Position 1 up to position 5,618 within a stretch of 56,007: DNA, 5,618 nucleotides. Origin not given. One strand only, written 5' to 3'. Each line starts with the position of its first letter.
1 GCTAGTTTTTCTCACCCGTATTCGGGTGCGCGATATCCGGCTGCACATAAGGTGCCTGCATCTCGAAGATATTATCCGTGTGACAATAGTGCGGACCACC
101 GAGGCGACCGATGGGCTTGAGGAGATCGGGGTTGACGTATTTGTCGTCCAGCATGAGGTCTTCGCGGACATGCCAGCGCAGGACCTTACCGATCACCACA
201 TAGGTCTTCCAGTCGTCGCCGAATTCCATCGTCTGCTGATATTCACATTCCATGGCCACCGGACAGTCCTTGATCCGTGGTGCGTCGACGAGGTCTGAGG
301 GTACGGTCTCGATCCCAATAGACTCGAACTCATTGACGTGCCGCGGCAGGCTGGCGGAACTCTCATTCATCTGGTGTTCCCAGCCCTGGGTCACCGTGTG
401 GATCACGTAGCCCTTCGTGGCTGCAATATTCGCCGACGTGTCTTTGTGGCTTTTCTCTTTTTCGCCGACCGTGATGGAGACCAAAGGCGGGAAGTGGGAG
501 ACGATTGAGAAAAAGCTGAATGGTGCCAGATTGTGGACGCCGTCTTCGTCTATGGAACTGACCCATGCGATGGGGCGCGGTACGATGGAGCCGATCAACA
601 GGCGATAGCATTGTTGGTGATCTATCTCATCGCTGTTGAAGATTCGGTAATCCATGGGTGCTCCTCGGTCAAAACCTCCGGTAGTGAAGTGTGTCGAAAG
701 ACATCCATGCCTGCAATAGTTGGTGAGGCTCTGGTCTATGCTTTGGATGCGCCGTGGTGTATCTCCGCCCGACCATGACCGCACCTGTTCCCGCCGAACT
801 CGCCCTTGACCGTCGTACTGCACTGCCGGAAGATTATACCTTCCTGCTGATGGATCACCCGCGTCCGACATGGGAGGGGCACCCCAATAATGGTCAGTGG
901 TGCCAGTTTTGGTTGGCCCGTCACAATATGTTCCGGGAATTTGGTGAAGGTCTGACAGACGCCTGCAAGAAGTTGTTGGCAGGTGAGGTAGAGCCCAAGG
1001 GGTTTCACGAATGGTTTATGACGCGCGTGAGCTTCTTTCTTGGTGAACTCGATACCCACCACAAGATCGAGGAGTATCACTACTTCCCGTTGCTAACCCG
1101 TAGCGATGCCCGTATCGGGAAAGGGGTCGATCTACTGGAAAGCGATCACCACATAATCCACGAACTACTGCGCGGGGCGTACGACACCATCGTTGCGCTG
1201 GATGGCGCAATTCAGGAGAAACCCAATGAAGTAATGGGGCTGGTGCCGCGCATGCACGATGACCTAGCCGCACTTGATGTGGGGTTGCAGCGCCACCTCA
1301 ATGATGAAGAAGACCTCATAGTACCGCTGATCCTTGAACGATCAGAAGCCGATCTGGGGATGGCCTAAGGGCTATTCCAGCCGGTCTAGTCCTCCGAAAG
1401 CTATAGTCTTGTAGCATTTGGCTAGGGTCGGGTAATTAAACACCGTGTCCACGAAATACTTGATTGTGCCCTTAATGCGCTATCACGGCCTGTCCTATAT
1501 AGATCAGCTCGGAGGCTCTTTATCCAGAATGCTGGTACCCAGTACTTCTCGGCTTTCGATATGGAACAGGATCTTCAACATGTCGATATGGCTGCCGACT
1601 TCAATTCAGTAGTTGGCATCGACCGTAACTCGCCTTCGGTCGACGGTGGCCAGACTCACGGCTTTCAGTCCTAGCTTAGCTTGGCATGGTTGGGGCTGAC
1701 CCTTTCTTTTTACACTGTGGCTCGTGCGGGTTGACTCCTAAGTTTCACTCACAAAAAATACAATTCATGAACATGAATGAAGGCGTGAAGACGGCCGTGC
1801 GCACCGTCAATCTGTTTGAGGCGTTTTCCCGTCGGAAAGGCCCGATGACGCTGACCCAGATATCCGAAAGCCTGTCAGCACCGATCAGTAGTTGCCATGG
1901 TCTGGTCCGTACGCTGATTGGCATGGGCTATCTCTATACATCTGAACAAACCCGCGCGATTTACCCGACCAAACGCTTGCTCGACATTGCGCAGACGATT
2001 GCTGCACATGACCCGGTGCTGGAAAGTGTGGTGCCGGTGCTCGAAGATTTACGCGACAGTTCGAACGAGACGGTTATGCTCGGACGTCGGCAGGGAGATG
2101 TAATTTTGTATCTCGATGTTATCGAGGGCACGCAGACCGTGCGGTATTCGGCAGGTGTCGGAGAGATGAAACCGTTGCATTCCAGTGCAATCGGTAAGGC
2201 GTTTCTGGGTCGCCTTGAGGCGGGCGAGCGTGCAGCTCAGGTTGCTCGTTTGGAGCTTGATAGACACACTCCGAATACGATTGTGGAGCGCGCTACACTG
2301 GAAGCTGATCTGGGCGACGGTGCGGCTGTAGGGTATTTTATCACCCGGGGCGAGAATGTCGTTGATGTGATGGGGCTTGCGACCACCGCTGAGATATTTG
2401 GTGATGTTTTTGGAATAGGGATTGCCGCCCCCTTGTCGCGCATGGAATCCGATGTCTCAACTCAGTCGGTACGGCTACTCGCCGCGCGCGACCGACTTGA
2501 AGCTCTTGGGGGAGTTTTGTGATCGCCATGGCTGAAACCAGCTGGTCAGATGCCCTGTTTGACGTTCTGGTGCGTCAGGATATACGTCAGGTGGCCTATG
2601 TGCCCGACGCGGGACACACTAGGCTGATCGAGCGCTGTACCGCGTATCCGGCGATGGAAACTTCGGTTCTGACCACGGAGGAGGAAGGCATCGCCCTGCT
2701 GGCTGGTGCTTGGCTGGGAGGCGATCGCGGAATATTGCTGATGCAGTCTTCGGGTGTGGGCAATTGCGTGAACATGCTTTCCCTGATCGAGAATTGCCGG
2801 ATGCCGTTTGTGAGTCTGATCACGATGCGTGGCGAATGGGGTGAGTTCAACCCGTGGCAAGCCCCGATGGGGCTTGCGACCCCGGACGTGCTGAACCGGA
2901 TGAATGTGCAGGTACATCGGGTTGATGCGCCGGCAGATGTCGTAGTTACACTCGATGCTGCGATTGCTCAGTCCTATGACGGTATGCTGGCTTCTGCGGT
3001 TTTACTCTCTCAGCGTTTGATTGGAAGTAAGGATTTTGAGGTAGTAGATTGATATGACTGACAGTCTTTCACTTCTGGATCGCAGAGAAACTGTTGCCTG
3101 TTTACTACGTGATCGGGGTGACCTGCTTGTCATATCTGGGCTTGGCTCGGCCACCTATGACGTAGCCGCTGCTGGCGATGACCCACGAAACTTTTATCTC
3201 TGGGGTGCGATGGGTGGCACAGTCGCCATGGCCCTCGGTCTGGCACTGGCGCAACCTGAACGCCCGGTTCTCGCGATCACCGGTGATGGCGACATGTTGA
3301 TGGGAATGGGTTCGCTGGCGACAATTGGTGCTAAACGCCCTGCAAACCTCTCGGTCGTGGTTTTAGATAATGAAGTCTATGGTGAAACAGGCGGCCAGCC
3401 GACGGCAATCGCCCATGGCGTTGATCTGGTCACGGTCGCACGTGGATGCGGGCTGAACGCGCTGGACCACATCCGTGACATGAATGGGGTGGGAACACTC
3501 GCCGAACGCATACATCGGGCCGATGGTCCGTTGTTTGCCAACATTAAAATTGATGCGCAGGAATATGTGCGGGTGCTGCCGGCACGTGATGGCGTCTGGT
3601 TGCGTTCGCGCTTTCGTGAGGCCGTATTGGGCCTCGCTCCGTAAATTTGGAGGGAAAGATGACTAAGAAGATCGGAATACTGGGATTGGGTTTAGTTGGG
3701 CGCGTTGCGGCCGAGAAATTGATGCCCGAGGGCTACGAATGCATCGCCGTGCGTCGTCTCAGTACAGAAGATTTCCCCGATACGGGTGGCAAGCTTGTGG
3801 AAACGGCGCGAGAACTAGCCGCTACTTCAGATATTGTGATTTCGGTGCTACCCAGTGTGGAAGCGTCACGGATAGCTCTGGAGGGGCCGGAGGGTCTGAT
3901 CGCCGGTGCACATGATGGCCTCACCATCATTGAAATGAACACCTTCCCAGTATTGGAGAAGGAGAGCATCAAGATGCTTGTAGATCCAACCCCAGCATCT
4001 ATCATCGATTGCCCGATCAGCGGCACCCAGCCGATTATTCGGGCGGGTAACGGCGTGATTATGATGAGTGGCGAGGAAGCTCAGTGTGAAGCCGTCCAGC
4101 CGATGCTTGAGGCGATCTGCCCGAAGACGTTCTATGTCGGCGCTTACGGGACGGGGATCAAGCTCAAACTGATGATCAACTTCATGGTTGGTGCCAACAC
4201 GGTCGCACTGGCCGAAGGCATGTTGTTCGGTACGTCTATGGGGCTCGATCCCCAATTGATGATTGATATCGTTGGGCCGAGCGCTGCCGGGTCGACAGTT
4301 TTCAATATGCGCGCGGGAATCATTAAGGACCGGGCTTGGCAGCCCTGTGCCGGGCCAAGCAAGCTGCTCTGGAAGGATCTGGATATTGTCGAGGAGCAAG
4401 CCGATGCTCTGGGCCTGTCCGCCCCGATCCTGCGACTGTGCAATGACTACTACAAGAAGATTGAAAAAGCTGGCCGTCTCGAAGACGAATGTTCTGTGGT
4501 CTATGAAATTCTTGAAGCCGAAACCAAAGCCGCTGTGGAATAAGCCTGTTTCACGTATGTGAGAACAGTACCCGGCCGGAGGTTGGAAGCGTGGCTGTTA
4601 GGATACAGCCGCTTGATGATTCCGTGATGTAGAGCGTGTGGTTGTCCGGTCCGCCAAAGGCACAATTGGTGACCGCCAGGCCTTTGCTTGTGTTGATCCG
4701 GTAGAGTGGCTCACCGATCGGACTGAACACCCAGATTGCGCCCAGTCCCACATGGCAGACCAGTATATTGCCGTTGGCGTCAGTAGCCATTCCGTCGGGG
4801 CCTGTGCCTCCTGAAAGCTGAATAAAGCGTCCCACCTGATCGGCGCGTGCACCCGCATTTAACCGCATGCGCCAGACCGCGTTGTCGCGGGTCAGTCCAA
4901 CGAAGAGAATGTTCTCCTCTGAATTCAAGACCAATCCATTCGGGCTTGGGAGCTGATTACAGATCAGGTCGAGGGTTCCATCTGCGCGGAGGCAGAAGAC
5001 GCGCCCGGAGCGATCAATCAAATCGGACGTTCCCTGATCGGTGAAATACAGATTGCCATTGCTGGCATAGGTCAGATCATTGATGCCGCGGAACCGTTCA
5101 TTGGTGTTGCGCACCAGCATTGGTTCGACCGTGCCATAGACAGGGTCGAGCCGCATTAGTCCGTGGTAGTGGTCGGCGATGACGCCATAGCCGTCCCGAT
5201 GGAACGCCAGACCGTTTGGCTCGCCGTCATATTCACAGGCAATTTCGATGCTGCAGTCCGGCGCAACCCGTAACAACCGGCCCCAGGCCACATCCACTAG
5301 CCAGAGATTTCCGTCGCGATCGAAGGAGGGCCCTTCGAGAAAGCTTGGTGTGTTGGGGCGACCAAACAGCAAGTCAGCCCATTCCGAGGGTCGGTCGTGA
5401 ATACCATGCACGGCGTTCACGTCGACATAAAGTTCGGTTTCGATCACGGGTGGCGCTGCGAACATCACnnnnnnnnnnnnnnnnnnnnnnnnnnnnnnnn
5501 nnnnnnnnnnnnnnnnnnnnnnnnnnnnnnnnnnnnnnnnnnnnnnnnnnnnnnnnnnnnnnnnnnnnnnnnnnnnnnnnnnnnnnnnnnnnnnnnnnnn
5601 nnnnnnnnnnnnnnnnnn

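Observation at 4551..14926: Uncharacterised catabolic operon: a sleeping-beauty-mutase-like module (CoA-transferase / split B12 mutase / MeaB / crotonase) fused to two oxygenases and a lactonase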

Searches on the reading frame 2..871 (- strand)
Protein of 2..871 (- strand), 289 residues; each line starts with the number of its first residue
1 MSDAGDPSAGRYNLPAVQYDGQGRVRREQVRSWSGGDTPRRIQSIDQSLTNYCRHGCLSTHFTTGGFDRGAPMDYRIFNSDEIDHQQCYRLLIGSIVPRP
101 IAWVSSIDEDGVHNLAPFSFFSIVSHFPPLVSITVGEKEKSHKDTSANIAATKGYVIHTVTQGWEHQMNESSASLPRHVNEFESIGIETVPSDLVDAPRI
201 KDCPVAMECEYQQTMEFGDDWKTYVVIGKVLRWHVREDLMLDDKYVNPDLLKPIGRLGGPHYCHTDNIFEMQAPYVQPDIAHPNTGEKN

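Call 9: search_protein_families(library=pfam, proteins=[window:2-871:-])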
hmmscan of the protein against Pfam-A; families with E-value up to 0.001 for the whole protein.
window:2-871:- (289 aa): 1 family
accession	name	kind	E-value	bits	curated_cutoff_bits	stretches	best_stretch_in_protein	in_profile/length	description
PF01613.24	Flavin_Reduct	-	5.4e-24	85.5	27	1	97-238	4-136/153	Flavin reductase like domain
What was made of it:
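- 2..871 (-): Flavin reductase, the probable partner of the LLM monooxygenase. PF01613, E 5e-24 (call 9).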

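Call 30: search_protein_families(library=ncbifam, proteins=[window:2-871:-], max_evalue=0.00001)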
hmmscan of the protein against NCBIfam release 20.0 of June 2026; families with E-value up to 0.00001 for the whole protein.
window:2-871:- (289 aa): 0 families

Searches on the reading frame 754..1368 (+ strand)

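Call 74: search_protein_families(library=pfam, proteins=[window:754-1368:+], max_evalue=0.00001)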
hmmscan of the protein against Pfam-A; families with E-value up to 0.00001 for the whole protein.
window:754-1368:+ (204 aa): 1 family
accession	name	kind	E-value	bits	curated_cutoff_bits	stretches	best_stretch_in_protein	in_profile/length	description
PF01814.28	Hemerythrin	-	1.7e-13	51.6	25.3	1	52-193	5-127/127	Hemerythrin HHE cation binding domain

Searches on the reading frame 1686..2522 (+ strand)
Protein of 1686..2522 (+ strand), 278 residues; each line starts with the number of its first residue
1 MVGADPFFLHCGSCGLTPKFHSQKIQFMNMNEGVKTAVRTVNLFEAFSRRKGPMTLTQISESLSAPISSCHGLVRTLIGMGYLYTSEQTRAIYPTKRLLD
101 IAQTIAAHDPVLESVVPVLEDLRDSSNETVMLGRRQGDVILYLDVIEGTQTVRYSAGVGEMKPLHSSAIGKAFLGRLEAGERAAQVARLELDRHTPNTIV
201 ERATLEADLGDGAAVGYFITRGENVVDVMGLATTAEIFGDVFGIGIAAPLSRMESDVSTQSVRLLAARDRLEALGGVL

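Call 9: search_protein_families(library=pfam, proteins=[window:1686-2522:+])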
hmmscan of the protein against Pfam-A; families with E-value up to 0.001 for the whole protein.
window:1686-2522:+ (278 aa): 2 families
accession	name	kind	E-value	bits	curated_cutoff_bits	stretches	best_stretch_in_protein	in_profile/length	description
PF01614.24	IclR_C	-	7.6e-25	87.9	24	1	109-260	7-159/174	Bacterial transcriptional regulator IclR C-terminal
PF09339.16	HTH_IclR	-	1.2e-10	41.5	22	1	37-85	2-50/52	IclR helix-turn-helix domain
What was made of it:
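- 1767..2522 (+): IclR-family regulator, first gene of the convergent operon. PF09339 + PF01614 (call 9).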

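Call 30: search_protein_families(library=ncbifam, proteins=[window:1686-2522:+], max_evalue=0.00001)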
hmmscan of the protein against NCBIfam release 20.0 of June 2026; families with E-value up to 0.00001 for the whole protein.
window:1686-2522:+ (278 aa): 5 families
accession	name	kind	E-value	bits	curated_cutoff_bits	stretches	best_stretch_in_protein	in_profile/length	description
NF045644.1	TransRegBhcR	equivalog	6e-27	94.6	350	1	30-261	18-250/267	HTH-type transcriptional regulator BhcR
TIGR02431.1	pcaR_pcaU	subfamily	1.5e-22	80.2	284.75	1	33-224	4-193/248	beta-ketoadipate pathway transcriptional regulators, PcaR/PcaU/PobR family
NF007548.0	PRK10163.1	equivalog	5.4e-20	71.6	406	1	32-259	19-248/271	HTH-type transcriptional repressor AllR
NF011671.1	PRK15090.1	equivalog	1e-17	64.2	275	1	30-266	6-243/256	DNA-binding transcriptional regulator KdgR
NF008601.2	PRK11569.1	equivalog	3.4e-17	62.5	380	1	31-260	23-256/276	glyoxylate bypass operon transcriptional repressor IclR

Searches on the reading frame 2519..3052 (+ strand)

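Call 9: search_protein_families(library=pfam, proteins=[window:2519-3052:+])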
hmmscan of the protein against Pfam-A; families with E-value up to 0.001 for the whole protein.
window:2519-3052:+ (177 aa): 1 family
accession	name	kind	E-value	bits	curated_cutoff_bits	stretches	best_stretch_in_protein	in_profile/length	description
PF02776.23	TPP_enzyme_N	-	0.00018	21.7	26.8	1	10-97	4-93/119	Thiamine pyrophosphate enzyme, N-terminal TPP binding domain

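Call 30: search_protein_families(library=ncbifam, proteins=[window:2519-3052:+], max_evalue=0.00001)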
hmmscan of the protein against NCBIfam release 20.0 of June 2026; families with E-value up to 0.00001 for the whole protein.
window:2519-3052:+ (177 aa): 2 families
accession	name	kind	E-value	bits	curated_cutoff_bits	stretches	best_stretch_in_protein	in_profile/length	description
TIGR03845.1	sulfopyru_alph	equivalog_domain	5.4e-28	97.9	147.95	1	11-165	2-157/160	sulfopyruvate decarboxylase subunit alpha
TIGR03297.1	Ppyr-DeCO2ase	equivalog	5.8e-16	58.5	312.5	1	23-171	3-158/360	phosphonopyruvate decarboxylase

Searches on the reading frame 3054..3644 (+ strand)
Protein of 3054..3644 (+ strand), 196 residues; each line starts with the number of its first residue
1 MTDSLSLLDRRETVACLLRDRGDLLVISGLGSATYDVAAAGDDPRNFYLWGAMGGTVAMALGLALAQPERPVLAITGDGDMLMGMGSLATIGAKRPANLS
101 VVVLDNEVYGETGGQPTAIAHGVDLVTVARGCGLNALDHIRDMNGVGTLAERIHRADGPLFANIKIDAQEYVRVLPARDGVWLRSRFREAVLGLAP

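Call 9: search_protein_families(library=pfam, proteins=[window:3054-3644:+])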
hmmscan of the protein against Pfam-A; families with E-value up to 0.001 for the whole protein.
window:3054-3644:+ (196 aa): 1 family
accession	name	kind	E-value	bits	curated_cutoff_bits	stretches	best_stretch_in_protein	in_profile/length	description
PF02775.26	TPP_enzyme_C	-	5.2e-19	69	21.9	1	44-159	18-146/151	Thiamine pyrophosphate enzyme, C-terminal TPP binding domain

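Call 30: search_protein_families(library=ncbifam, proteins=[window:3054-3644:+], max_evalue=0.00001)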
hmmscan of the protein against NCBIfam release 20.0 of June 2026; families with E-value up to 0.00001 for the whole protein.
window:3054-3644:+ (196 aa): 28 families (the best 25 are shown)
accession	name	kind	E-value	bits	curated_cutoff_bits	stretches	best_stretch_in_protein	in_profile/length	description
NF004813.0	PRK06163.1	equivalog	7.5e-47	159.6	240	1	19-190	25-195/202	hypothetical protein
TIGR03846.1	sulfopy_beta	equivalog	2.3e-37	128.6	221.5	1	10-190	1-180/182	sulfopyruvate decarboxylase subunit beta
TIGR03297.1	Ppyr-DeCO2ase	equivalog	1.6e-34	119.5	312.5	1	7-169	170-337/360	phosphonopyruvate decarboxylase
NF006016.1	PRK08155.1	equivalog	3.8e-13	48.7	870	1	51-172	409-538/554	acetolactate synthase large subunit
NF041171.1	Oxoac_fdxbeta_Archa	equivalog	3.1e-10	39.8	423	1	52-117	56-121/296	2-oxoacid:ferredoxin oxidoreductase subunit beta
NF007207.0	PRK09628.1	equivalog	8.8e-10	38.7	364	1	21-133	42-151/277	2-oxoglutarate ferredoxin oxidoreductase subunit beta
TIGR02177.1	PorB_KorB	subfamily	1.2e-09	38.1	261.9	1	20-118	26-120/286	2-oxoacid:acceptor oxidoreductase, beta subunit, pyruvate/2-ketoisovalerate family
NF006524.0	PRK08978.1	equivalog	1.2e-09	37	738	1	50-172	400-530/548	acetolactate synthase 2 catalytic subunit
NF004919.0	PRK06276.1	equivalog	1.5e-09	36.7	866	1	51-177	415-549/582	acetolactate synthase large subunit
NF006052.0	PRK08199.1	subfamily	5.9e-09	34.8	539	1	51-110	415-473/559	thiamine pyrophosphate protein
TIGR04377.1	myo_inos_iolD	equivalog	1.3e-08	34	715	1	48-110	437-498/616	3D-(3,5/4)-trihydroxycyclohexane-1,2-dione acylhydrolase (decyclizing)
NF005114.0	PRK06546.1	equivalog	1.9e-08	33.3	893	1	48-169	405-532/578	pyruvate dehydrogenase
NF006122.0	PRK08266.1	subfamily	2e-08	33.2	571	1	51-112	402-462/543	hypothetical protein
NF005470.0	PRK07064.1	equivalog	2.2e-08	33.6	495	1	49-110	405-465/552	thiamine pyrophosphate-binding protein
TIGR00118.1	acolac_lg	equivalog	3.8e-08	32.3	538.35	1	51-172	410-540/557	biosynthetic-type acetolactate synthase large subunit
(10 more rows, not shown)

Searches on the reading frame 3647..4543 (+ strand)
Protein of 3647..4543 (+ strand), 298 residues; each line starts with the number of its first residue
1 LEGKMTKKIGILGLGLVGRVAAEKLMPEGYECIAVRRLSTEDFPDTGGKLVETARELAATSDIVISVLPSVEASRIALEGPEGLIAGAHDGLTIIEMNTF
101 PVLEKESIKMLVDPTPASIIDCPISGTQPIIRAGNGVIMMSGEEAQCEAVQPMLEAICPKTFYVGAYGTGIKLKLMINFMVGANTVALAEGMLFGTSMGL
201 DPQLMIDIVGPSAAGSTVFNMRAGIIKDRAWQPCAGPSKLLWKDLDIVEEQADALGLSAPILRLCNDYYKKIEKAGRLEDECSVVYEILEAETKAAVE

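Call 9: search_protein_families(library=pfam, proteins=[window:3647-4543:+])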
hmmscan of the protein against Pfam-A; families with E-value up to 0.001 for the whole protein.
window:3647-4543:+ (298 aa): 3 families
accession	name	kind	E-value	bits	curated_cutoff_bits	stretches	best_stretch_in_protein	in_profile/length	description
PF03446.21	NAD_binding_2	-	6.6e-23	81.9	21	1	8-165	1-161/161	NAD binding domain of 6-phosphogluconate dehydrogenase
PF14833.11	NAD_binding_11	-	1.8e-20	73.8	30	1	168-282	1-115/122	NAD-binding of NADP-dependent 3-hydroxyisobutyrate dehydrogenase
PF02826.25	2-Hacid_dh_C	-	9.1e-07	28.9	25.1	1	6-75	36-106/178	D-isomer specific 2-hydroxyacid dehydrogenase, NAD binding domain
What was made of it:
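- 3647..4543 (+): Beta-hydroxyacid dehydrogenase of the HIBADH / tartronate-semialdehyde-reductase family. PF03446 + PF14833 (call 9).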

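Call 30: search_protein_families(library=ncbifam, proteins=[window:3647-4543:+], max_evalue=0.00001)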
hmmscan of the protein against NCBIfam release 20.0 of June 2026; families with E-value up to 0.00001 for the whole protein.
window:3647-4543:+ (298 aa): 7 families
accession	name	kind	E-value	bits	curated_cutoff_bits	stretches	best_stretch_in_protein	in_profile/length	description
NF008592.0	PRK11559.1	equivalog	1.6e-39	136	397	1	5-290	1-287/296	2-hydroxy-3-oxopropionate reductase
TIGR01505.1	tartro_sem_red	equivalog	1.2e-36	126.5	340.75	1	8-290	1-284/291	2-hydroxy-3-oxopropionate reductase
NF043037.1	ThreonDh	equivalog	8.2e-34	117.4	350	1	6-288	2-286/297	L-threonate dehydrogenase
TIGR01692.1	HIBADH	equivalog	3.7e-28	98.7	291.6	1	12-288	2-286/288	3-hydroxyisobutyrate dehydrogenase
NF012005.0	PRK15461.1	equivalog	3.1e-24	85.7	348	1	8-290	3-287/298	sulfolactaldehyde 3-reductase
NF011633.0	PRK15059.1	equivalog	1.3e-23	83.6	451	1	8-289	2-283/292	2-hydroxy-3-oxopropionate reductase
NF007161.0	PRK09599.1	subfamily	1e-06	28.2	271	1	8-192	2-191/302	NADP-dependent phosphogluconate dehydrogenase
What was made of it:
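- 3647..4543 (+): The best NCBIfam model is 2-hydroxy-3-oxopropionate reductase, at 136 bits against a cutoff of 397 (call 30).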

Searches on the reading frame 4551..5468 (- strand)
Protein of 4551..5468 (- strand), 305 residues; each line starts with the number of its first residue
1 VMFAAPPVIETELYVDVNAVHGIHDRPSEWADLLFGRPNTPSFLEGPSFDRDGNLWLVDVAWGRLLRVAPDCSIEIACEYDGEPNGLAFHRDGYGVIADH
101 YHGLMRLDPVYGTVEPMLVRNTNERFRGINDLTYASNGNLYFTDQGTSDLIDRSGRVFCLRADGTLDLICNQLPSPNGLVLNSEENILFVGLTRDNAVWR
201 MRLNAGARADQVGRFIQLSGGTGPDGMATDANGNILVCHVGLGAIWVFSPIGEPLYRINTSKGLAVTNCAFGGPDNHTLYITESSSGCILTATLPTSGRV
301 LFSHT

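Call 3: search_protein_families(library=pfam, proteins=[window:4551-5468:-])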
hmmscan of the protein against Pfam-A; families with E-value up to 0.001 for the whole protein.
window:4551-5468:- (305 aa): 1 family
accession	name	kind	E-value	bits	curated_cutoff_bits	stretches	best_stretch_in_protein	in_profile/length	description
PF08450.18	SGL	-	2.8e-41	142.2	26.3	1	45-283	3-244/246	SMP-30/Gluconolactonase/LRE-like region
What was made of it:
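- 4551..5468 (-): SMP-30/gluconolactonase-like beta-propeller hydrolase. It is the last gene of the operon and an accessory component. PF08450, E 3e-41 (call 3).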

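Call 4: search_protein_families(library=ncbifam, proteins=[window:4551-5468:-])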
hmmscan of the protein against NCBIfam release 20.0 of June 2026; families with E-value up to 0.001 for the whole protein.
window:4551-5468:- (305 aa): 1 family
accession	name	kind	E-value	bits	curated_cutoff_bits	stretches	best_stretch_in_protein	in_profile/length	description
NF033206.1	ScyE_fam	subfamily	1.4e-05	24.8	80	0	125-187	251-315/333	ScyD/ScyE family protein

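Call 51: search_solved_structures(query=window:4551-5468:-)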
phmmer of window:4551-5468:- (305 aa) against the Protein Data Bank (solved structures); distinct sequences matched with E-value up to 0.001: 42.
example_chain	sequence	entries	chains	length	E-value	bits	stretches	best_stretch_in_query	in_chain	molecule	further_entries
7ris_A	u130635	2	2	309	3.2e-20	75.7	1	103-291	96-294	Beta-propeller lactonase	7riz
8djf_A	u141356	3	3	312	3.3e-20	75.6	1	103-291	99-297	Gluconolactonase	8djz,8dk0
2dso_A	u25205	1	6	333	1.7e-15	60.1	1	44-258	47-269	Drp35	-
2dg0_A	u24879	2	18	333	8.4e-15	57.9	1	44-258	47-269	DrP35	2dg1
3e5z_A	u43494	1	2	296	1.5e-14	57.1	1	79-286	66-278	putative Gluconolactonase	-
2iat_A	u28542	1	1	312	1.1e-12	50.9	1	44-290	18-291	Diisopropylfluorophosphatase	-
2iax_A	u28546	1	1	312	1.5e-12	50.5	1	44-290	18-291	Diisopropylfluorophosphatase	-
2ias_A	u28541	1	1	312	2.1e-12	50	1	44-290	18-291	Diisopropylfluorophosphatase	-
2iau_A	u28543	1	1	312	2.1e-12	50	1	44-290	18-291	Diisopropylfluorophosphatase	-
2iav_A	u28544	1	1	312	2.2e-12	49.9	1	44-291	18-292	Diisopropylfluorophosphatase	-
2iar_A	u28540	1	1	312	3.9e-12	49.1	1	44-290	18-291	Diisopropylfluorophosphatase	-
1e1a_A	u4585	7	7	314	4e-12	49.1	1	44-290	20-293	DIISOPROPYLFLUOROPHOSPHATASE | Phosphotriesterase | Diisopropyl-fluorophosphatase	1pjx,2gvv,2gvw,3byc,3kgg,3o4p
2iao_A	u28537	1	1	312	4.1e-12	49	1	44-290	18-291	DIISOPROPYLFLUOROPHOSPHATASE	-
2iaq_A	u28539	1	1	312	4.8e-12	48.8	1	44-290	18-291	Diisopropylfluorophosphatase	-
3hlh_A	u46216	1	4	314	7.2e-12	48.2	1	44-290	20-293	Diisopropyl-fluorophosphatase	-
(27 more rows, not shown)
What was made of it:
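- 4551..5468 (-): Best PDB hits are beta-propeller lactonases 7ris and 8djf (call 51).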
